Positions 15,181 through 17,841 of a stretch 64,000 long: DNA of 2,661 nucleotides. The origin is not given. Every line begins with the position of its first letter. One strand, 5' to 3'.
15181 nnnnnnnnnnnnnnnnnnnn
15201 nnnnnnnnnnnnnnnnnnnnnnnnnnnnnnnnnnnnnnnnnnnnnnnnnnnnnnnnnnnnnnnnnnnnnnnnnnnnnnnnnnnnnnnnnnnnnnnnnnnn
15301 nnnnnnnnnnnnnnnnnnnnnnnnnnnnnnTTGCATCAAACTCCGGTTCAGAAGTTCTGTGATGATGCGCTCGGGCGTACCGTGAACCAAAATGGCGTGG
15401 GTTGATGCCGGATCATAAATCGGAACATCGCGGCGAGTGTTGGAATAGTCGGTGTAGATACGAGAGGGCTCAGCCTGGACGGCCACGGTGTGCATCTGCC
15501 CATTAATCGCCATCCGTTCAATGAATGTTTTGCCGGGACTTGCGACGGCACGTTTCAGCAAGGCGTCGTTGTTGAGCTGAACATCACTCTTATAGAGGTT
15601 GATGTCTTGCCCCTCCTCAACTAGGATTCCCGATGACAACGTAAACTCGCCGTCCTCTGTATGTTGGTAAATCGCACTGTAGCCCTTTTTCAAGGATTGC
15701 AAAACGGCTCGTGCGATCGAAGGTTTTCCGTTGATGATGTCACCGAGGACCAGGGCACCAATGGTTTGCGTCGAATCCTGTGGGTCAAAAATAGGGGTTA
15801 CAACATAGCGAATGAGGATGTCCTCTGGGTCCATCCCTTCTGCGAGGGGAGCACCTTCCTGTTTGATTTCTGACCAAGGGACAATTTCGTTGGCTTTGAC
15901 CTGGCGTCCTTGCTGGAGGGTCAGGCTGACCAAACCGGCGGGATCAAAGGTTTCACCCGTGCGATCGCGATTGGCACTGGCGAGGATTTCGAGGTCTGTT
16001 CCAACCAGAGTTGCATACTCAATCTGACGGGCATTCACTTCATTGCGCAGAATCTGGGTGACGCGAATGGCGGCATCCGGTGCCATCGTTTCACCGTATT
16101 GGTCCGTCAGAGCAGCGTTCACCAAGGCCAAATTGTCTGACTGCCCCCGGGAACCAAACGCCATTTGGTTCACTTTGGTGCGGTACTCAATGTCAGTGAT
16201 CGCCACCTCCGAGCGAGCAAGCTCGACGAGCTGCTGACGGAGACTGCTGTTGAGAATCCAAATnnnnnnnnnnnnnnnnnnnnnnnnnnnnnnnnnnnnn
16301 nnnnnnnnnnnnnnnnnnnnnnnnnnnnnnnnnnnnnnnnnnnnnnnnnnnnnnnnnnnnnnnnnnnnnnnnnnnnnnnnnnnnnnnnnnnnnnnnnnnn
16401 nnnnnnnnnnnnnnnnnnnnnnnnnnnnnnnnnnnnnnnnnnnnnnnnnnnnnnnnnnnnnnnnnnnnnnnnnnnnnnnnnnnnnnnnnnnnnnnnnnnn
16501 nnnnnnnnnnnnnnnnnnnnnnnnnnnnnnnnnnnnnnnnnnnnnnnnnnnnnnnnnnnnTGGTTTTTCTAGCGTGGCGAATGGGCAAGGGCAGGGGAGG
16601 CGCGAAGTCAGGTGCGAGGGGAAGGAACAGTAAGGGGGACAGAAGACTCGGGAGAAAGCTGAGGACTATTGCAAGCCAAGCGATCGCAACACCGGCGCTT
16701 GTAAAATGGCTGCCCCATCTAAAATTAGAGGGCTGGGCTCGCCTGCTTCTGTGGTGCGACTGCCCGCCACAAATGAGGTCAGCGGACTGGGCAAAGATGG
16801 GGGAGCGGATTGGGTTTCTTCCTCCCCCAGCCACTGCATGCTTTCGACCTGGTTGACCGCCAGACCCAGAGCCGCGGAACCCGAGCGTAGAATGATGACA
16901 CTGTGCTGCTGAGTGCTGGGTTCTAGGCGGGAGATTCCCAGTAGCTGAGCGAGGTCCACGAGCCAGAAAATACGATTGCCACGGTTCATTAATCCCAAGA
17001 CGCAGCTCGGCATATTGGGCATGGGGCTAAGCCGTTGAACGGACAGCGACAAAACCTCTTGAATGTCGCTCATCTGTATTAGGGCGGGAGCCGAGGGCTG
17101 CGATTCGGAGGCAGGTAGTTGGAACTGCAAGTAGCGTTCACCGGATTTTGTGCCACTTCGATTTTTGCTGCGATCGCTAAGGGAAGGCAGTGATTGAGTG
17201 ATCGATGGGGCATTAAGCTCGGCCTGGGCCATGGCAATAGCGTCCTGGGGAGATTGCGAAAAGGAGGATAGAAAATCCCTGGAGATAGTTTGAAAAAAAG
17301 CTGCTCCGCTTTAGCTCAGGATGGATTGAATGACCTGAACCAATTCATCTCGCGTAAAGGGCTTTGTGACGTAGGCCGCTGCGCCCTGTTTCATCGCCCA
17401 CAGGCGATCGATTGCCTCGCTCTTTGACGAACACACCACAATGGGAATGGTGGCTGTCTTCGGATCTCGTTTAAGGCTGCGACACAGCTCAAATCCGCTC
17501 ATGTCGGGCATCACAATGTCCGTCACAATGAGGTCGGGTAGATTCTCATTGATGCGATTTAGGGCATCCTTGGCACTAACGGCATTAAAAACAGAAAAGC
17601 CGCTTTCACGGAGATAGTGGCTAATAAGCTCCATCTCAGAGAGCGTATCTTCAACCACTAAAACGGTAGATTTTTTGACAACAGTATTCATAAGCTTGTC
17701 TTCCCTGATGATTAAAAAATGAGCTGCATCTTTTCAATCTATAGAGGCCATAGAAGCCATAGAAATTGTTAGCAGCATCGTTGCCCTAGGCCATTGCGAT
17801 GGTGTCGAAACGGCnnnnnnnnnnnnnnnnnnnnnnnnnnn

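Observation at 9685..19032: pix/tax-type phototaxis operon whose MCP combines a periplasmic sensor with a CBCR-like GAF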

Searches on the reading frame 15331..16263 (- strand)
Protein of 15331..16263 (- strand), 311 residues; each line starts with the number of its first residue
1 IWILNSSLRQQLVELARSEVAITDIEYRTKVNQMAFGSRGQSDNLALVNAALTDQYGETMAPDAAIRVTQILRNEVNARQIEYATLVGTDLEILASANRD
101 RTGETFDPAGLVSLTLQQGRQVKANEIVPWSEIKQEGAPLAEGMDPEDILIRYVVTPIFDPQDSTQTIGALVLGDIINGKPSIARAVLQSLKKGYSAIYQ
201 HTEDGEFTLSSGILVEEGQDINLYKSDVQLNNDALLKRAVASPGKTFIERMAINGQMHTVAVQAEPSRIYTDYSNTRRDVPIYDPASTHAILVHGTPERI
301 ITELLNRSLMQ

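Call 37: predict_structure(alignment_id=A2)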
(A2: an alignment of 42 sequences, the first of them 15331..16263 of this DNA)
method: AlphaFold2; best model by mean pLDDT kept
length: 311 residues; sequences in the alignment: 42
mean_pLDDT: 94.9   pTM: 0.90
mean pLDDT of the five models: 94.9, 94.3, 93.7, 93.7, 92.9
residues with pLDDT >= 90: 271; 70-90: 40; 50-70: 0; < 50: 0
segments of 3 or more residues with pLDDT < 50: none
pLDDT, mean of each block of 10 residues (from residue 1): 82 96 97 97 98 97 97 97 97 97 96 97 96 89 85 98 97 96 95 96 95 94 94 97 97 96 98 89 97 96 88 82
secondary structure, 60 per line:
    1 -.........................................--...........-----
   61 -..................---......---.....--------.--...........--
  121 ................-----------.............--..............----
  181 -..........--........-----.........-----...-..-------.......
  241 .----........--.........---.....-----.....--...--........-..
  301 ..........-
elements in order: H2-42 H45-55 H62-79 E83-88 E92-96 H108-118 E121-129 H130-136 E148-160 E163-176 H182-191 E194-201 E207-215 H234-241 E246-253 E256-264 E268-272 E278-282 E290-297 H299-310

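Call 39: search_protein_families(library=pfam, proteins=[window:15331-16263:-], max_evalue=10)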
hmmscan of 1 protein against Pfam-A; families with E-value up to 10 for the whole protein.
window:15331-16263:- (311 aa): 2 families
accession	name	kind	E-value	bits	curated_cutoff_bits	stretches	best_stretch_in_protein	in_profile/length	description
PF14827.12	dCache_3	-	4e-05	23.7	25.7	1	63-178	49-145/239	Double sensory domain of two-component sensor kinase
PF18514.6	MDY2_C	-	0.074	13.3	25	0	181-194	20-33/38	Ubiquitin-like protein MDY2, C-terminal domain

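Call 40: fold_search(model_id=the predicted structure, library=pdb)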
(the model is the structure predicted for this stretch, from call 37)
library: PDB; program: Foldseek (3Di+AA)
matches with E <= 10: 1033; with E <= 0.001: 83
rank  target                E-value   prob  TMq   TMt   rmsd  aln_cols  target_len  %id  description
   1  9heh                  3.6e-08  1.00  0.47  0.50   7.6       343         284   12  Structure of the ligand binding domain of the chemoreceptor MkcA (DSOMK10_RS0100305) of Dickeya solani MK10 in complex w (released 2025-08-06)
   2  9rc2                  5.7e-08  1.00  0.46  0.54   7.3       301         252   13  DvhD, periplasmic domain (released 2026-03-04)
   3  3e4o_A                1.7e-07  1.00  0.48  0.57   7.6       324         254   10  Crystal structure of succinate bound state DctB (released 2008-10-21)
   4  3by9_B                1.9e-07  1.00  0.47  0.55   8.3       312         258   15  Crystal structure of the V. cholerae Histidine Kinase DctB Sensor Domain (released 2008-08-12)
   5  3e4p_B                2.0e-07  1.00  0.51  0.61   9.6       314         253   10  Crystal structure of malonate occupied DctB (released 2008-10-21)
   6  3by9_A                3.1e-07  1.00  0.49  0.57   9.0       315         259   12  Crystal structure of the V. cholerae Histidine Kinase DctB Sensor Domain (released 2008-08-12)
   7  6e09_A                3.5e-07  1.00  0.49  0.58   7.0       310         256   11  Crystal Structure of Helicobacter pylori TlpA Chemoreceptor Ligand Binding Domain (released 2018-09-12)
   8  4jgq_A                3.7e-07  1.00  0.44  0.63   7.2       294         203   10  The crystal structure of sporulation kinase D mutant sensor domain, r131a, from Bacillus subtilis subsp in co-crystall (released 2013-05-15)
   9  9kpj                  8.8e-07  1.00  0.53  0.60   6.7       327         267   10  Crystal structure of Helicobacter pylori chemoreceptor TlpA ligand-binding domain in complex with indole (released 2025-10-22)
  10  6w3r_B                9.8e-07  1.00  0.45  0.53   7.2       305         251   10  Crystal structure of ligand-binding domain of Campylobacter jejuni chemoreceptor Tlp3 in complex with 3-methylisoleuci (released 2020-05-20)
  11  4jgp_B                1.3e-06  1.00  0.45  0.65   7.4       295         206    9  The crystal structure of sporulation kinase D sensor domain from Bacillus subtilis subsp in complex with pyruvate at 2 (released 2013-05-15)
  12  4jgr_B                1.4e-06  1.00  0.43  0.61   7.4       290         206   10  The crystal structure of sporulation kinase D mutant sensor domain, R131A, from Bacillus subtilis subsp at 2.4A resolu (released 2013-05-15)
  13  3c38                  1.5e-06  1.00  0.42  0.57   8.7       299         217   10  Crystal structure of the periplasmic domain of Vibrio Cholerae LuxQ (released 2009-01-27)
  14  6fu4_D                1.6e-06  1.00  0.49  0.51   7.0       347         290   12  Ligand binding domain (LBD) of the p. aeruginosa histamine receptor TlpQ (released 2018-05-16)
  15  7prq_B                1.7e-06  1.00  0.47  0.47   8.4       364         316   11  Structure of the ligand binding domain of the PctD (PA4633) chemoreceptor of Pseudomonas aeruginosa PAO1 in complex wi (released 2022-05-11)
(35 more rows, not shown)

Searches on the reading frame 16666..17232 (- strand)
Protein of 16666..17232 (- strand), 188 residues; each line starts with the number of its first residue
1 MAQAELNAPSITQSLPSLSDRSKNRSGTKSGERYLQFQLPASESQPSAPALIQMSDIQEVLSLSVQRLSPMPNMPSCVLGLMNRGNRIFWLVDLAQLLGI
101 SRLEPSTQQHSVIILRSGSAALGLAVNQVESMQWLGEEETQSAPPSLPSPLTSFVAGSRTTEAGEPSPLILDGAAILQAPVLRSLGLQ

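Call 4: search_protein_families(library=pfam, proteins=[window:16666-17232:-], max_evalue=0.01)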
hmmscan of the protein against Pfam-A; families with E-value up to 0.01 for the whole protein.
window:16666-17232:- (188 aa): 1 family
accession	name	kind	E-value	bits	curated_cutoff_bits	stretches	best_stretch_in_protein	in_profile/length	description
PF01584.24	CheW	-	1.1e-20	74.1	23.5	1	51-179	13-136/138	CheW-like domain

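Call 5: search_protein_families(library=ncbifam, proteins=[window:16666-17232:-], max_evalue=0.01)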
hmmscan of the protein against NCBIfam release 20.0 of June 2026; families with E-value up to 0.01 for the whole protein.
window:16666-17232:- (188 aa): 0 families

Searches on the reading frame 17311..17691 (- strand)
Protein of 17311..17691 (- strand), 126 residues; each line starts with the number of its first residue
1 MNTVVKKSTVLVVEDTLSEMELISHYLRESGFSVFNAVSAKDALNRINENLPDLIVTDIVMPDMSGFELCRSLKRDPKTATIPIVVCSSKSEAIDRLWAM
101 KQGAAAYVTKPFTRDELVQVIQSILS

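Call 4: search_protein_families(library=pfam, proteins=[window:17311-17691:-], max_evalue=0.01)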
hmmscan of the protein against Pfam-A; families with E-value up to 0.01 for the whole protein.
window:17311-17691:- (126 aa): 1 family
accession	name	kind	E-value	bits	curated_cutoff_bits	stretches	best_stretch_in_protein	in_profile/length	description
PF00072.30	Response_reg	-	2.1e-27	95.9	30.2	1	10-122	1-111/111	Response regulator receiver domain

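Call 5: search_protein_families(library=ncbifam, proteins=[window:17311-17691:-], max_evalue=0.01)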
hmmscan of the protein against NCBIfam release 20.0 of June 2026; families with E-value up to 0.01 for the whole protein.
window:17311-17691:- (126 aa): 104 families (the best 25 are shown)
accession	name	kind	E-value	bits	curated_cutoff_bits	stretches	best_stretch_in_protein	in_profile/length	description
TIGR02154.1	PhoB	equivalog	3.9e-31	108.1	296.2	1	8-125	3-120/226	phosphate regulon transcriptional regulator PhoB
NF007135.0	PRK09581.1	equivalog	1.4e-26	93.4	474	1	8-124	3-119/457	PleD family two-component system response regulator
NF008296.0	PRK11083.1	equivalog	1.2e-24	87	273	1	6-125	2-118/228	two-component system response regulator CreB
NF041866.1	EpsW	equivalog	1.2e-23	83.1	200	1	6-125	4-125/131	exopolysaccharide biosynthesis response regulator EpsW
NF053854.1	RespRegPhoBBctds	equivalog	5.1e-23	81.6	270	1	10-125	1-115/225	two-component system response regulator PhoB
NF040534.1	resp_reg_YycF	equivalog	1.6e-22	79.9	340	1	9-122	2-112/231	response regulator YycF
NF007546.0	PRK10161.1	equivalog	3.1e-22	79.3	471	1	9-125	4-120/229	phosphate response regulator transcription factor PhoB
NF033117.2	vanR_ACDEGLN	exception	5.1e-22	78.6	350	1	10-123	1-111/226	VanR-ABDEGLN family response regulator transcription factor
NF045944.1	ResRegRpaBCyano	equivalog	5.3e-22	78.3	330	1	11-125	1-112/229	response regulator transcription factor RpaB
NF007982.1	PRK10710.1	equivalog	1.6e-21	77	380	1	1-125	1-122/235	envelope stress response regulator BaeR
NF040689.1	MtrAB_MtrA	equivalog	2.7e-21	75.9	300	1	10-123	1-111/219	MtrAB system response regulator MtrA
NF007005.1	PRK09468.1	equivalog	4.9e-21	75.2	331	1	7-125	3-119/237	osmolarity response regulator transcription factor OmpR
NF047465.1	hybrid_HK_LvrA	exception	3.5e-20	71.6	1200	1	3-120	463-579/819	hybrid histidine kinase/response regulator LvrA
NF012227.0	AdeR_RR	equivalog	1.6e-19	70.4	340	1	6-125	10-126/239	efflux system response regulator transcription factor AdeR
NF041733.1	resp_reg_CseB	equivalog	4.7e-19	68.7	350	1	9-125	2-115/228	two-component system response regulator CseB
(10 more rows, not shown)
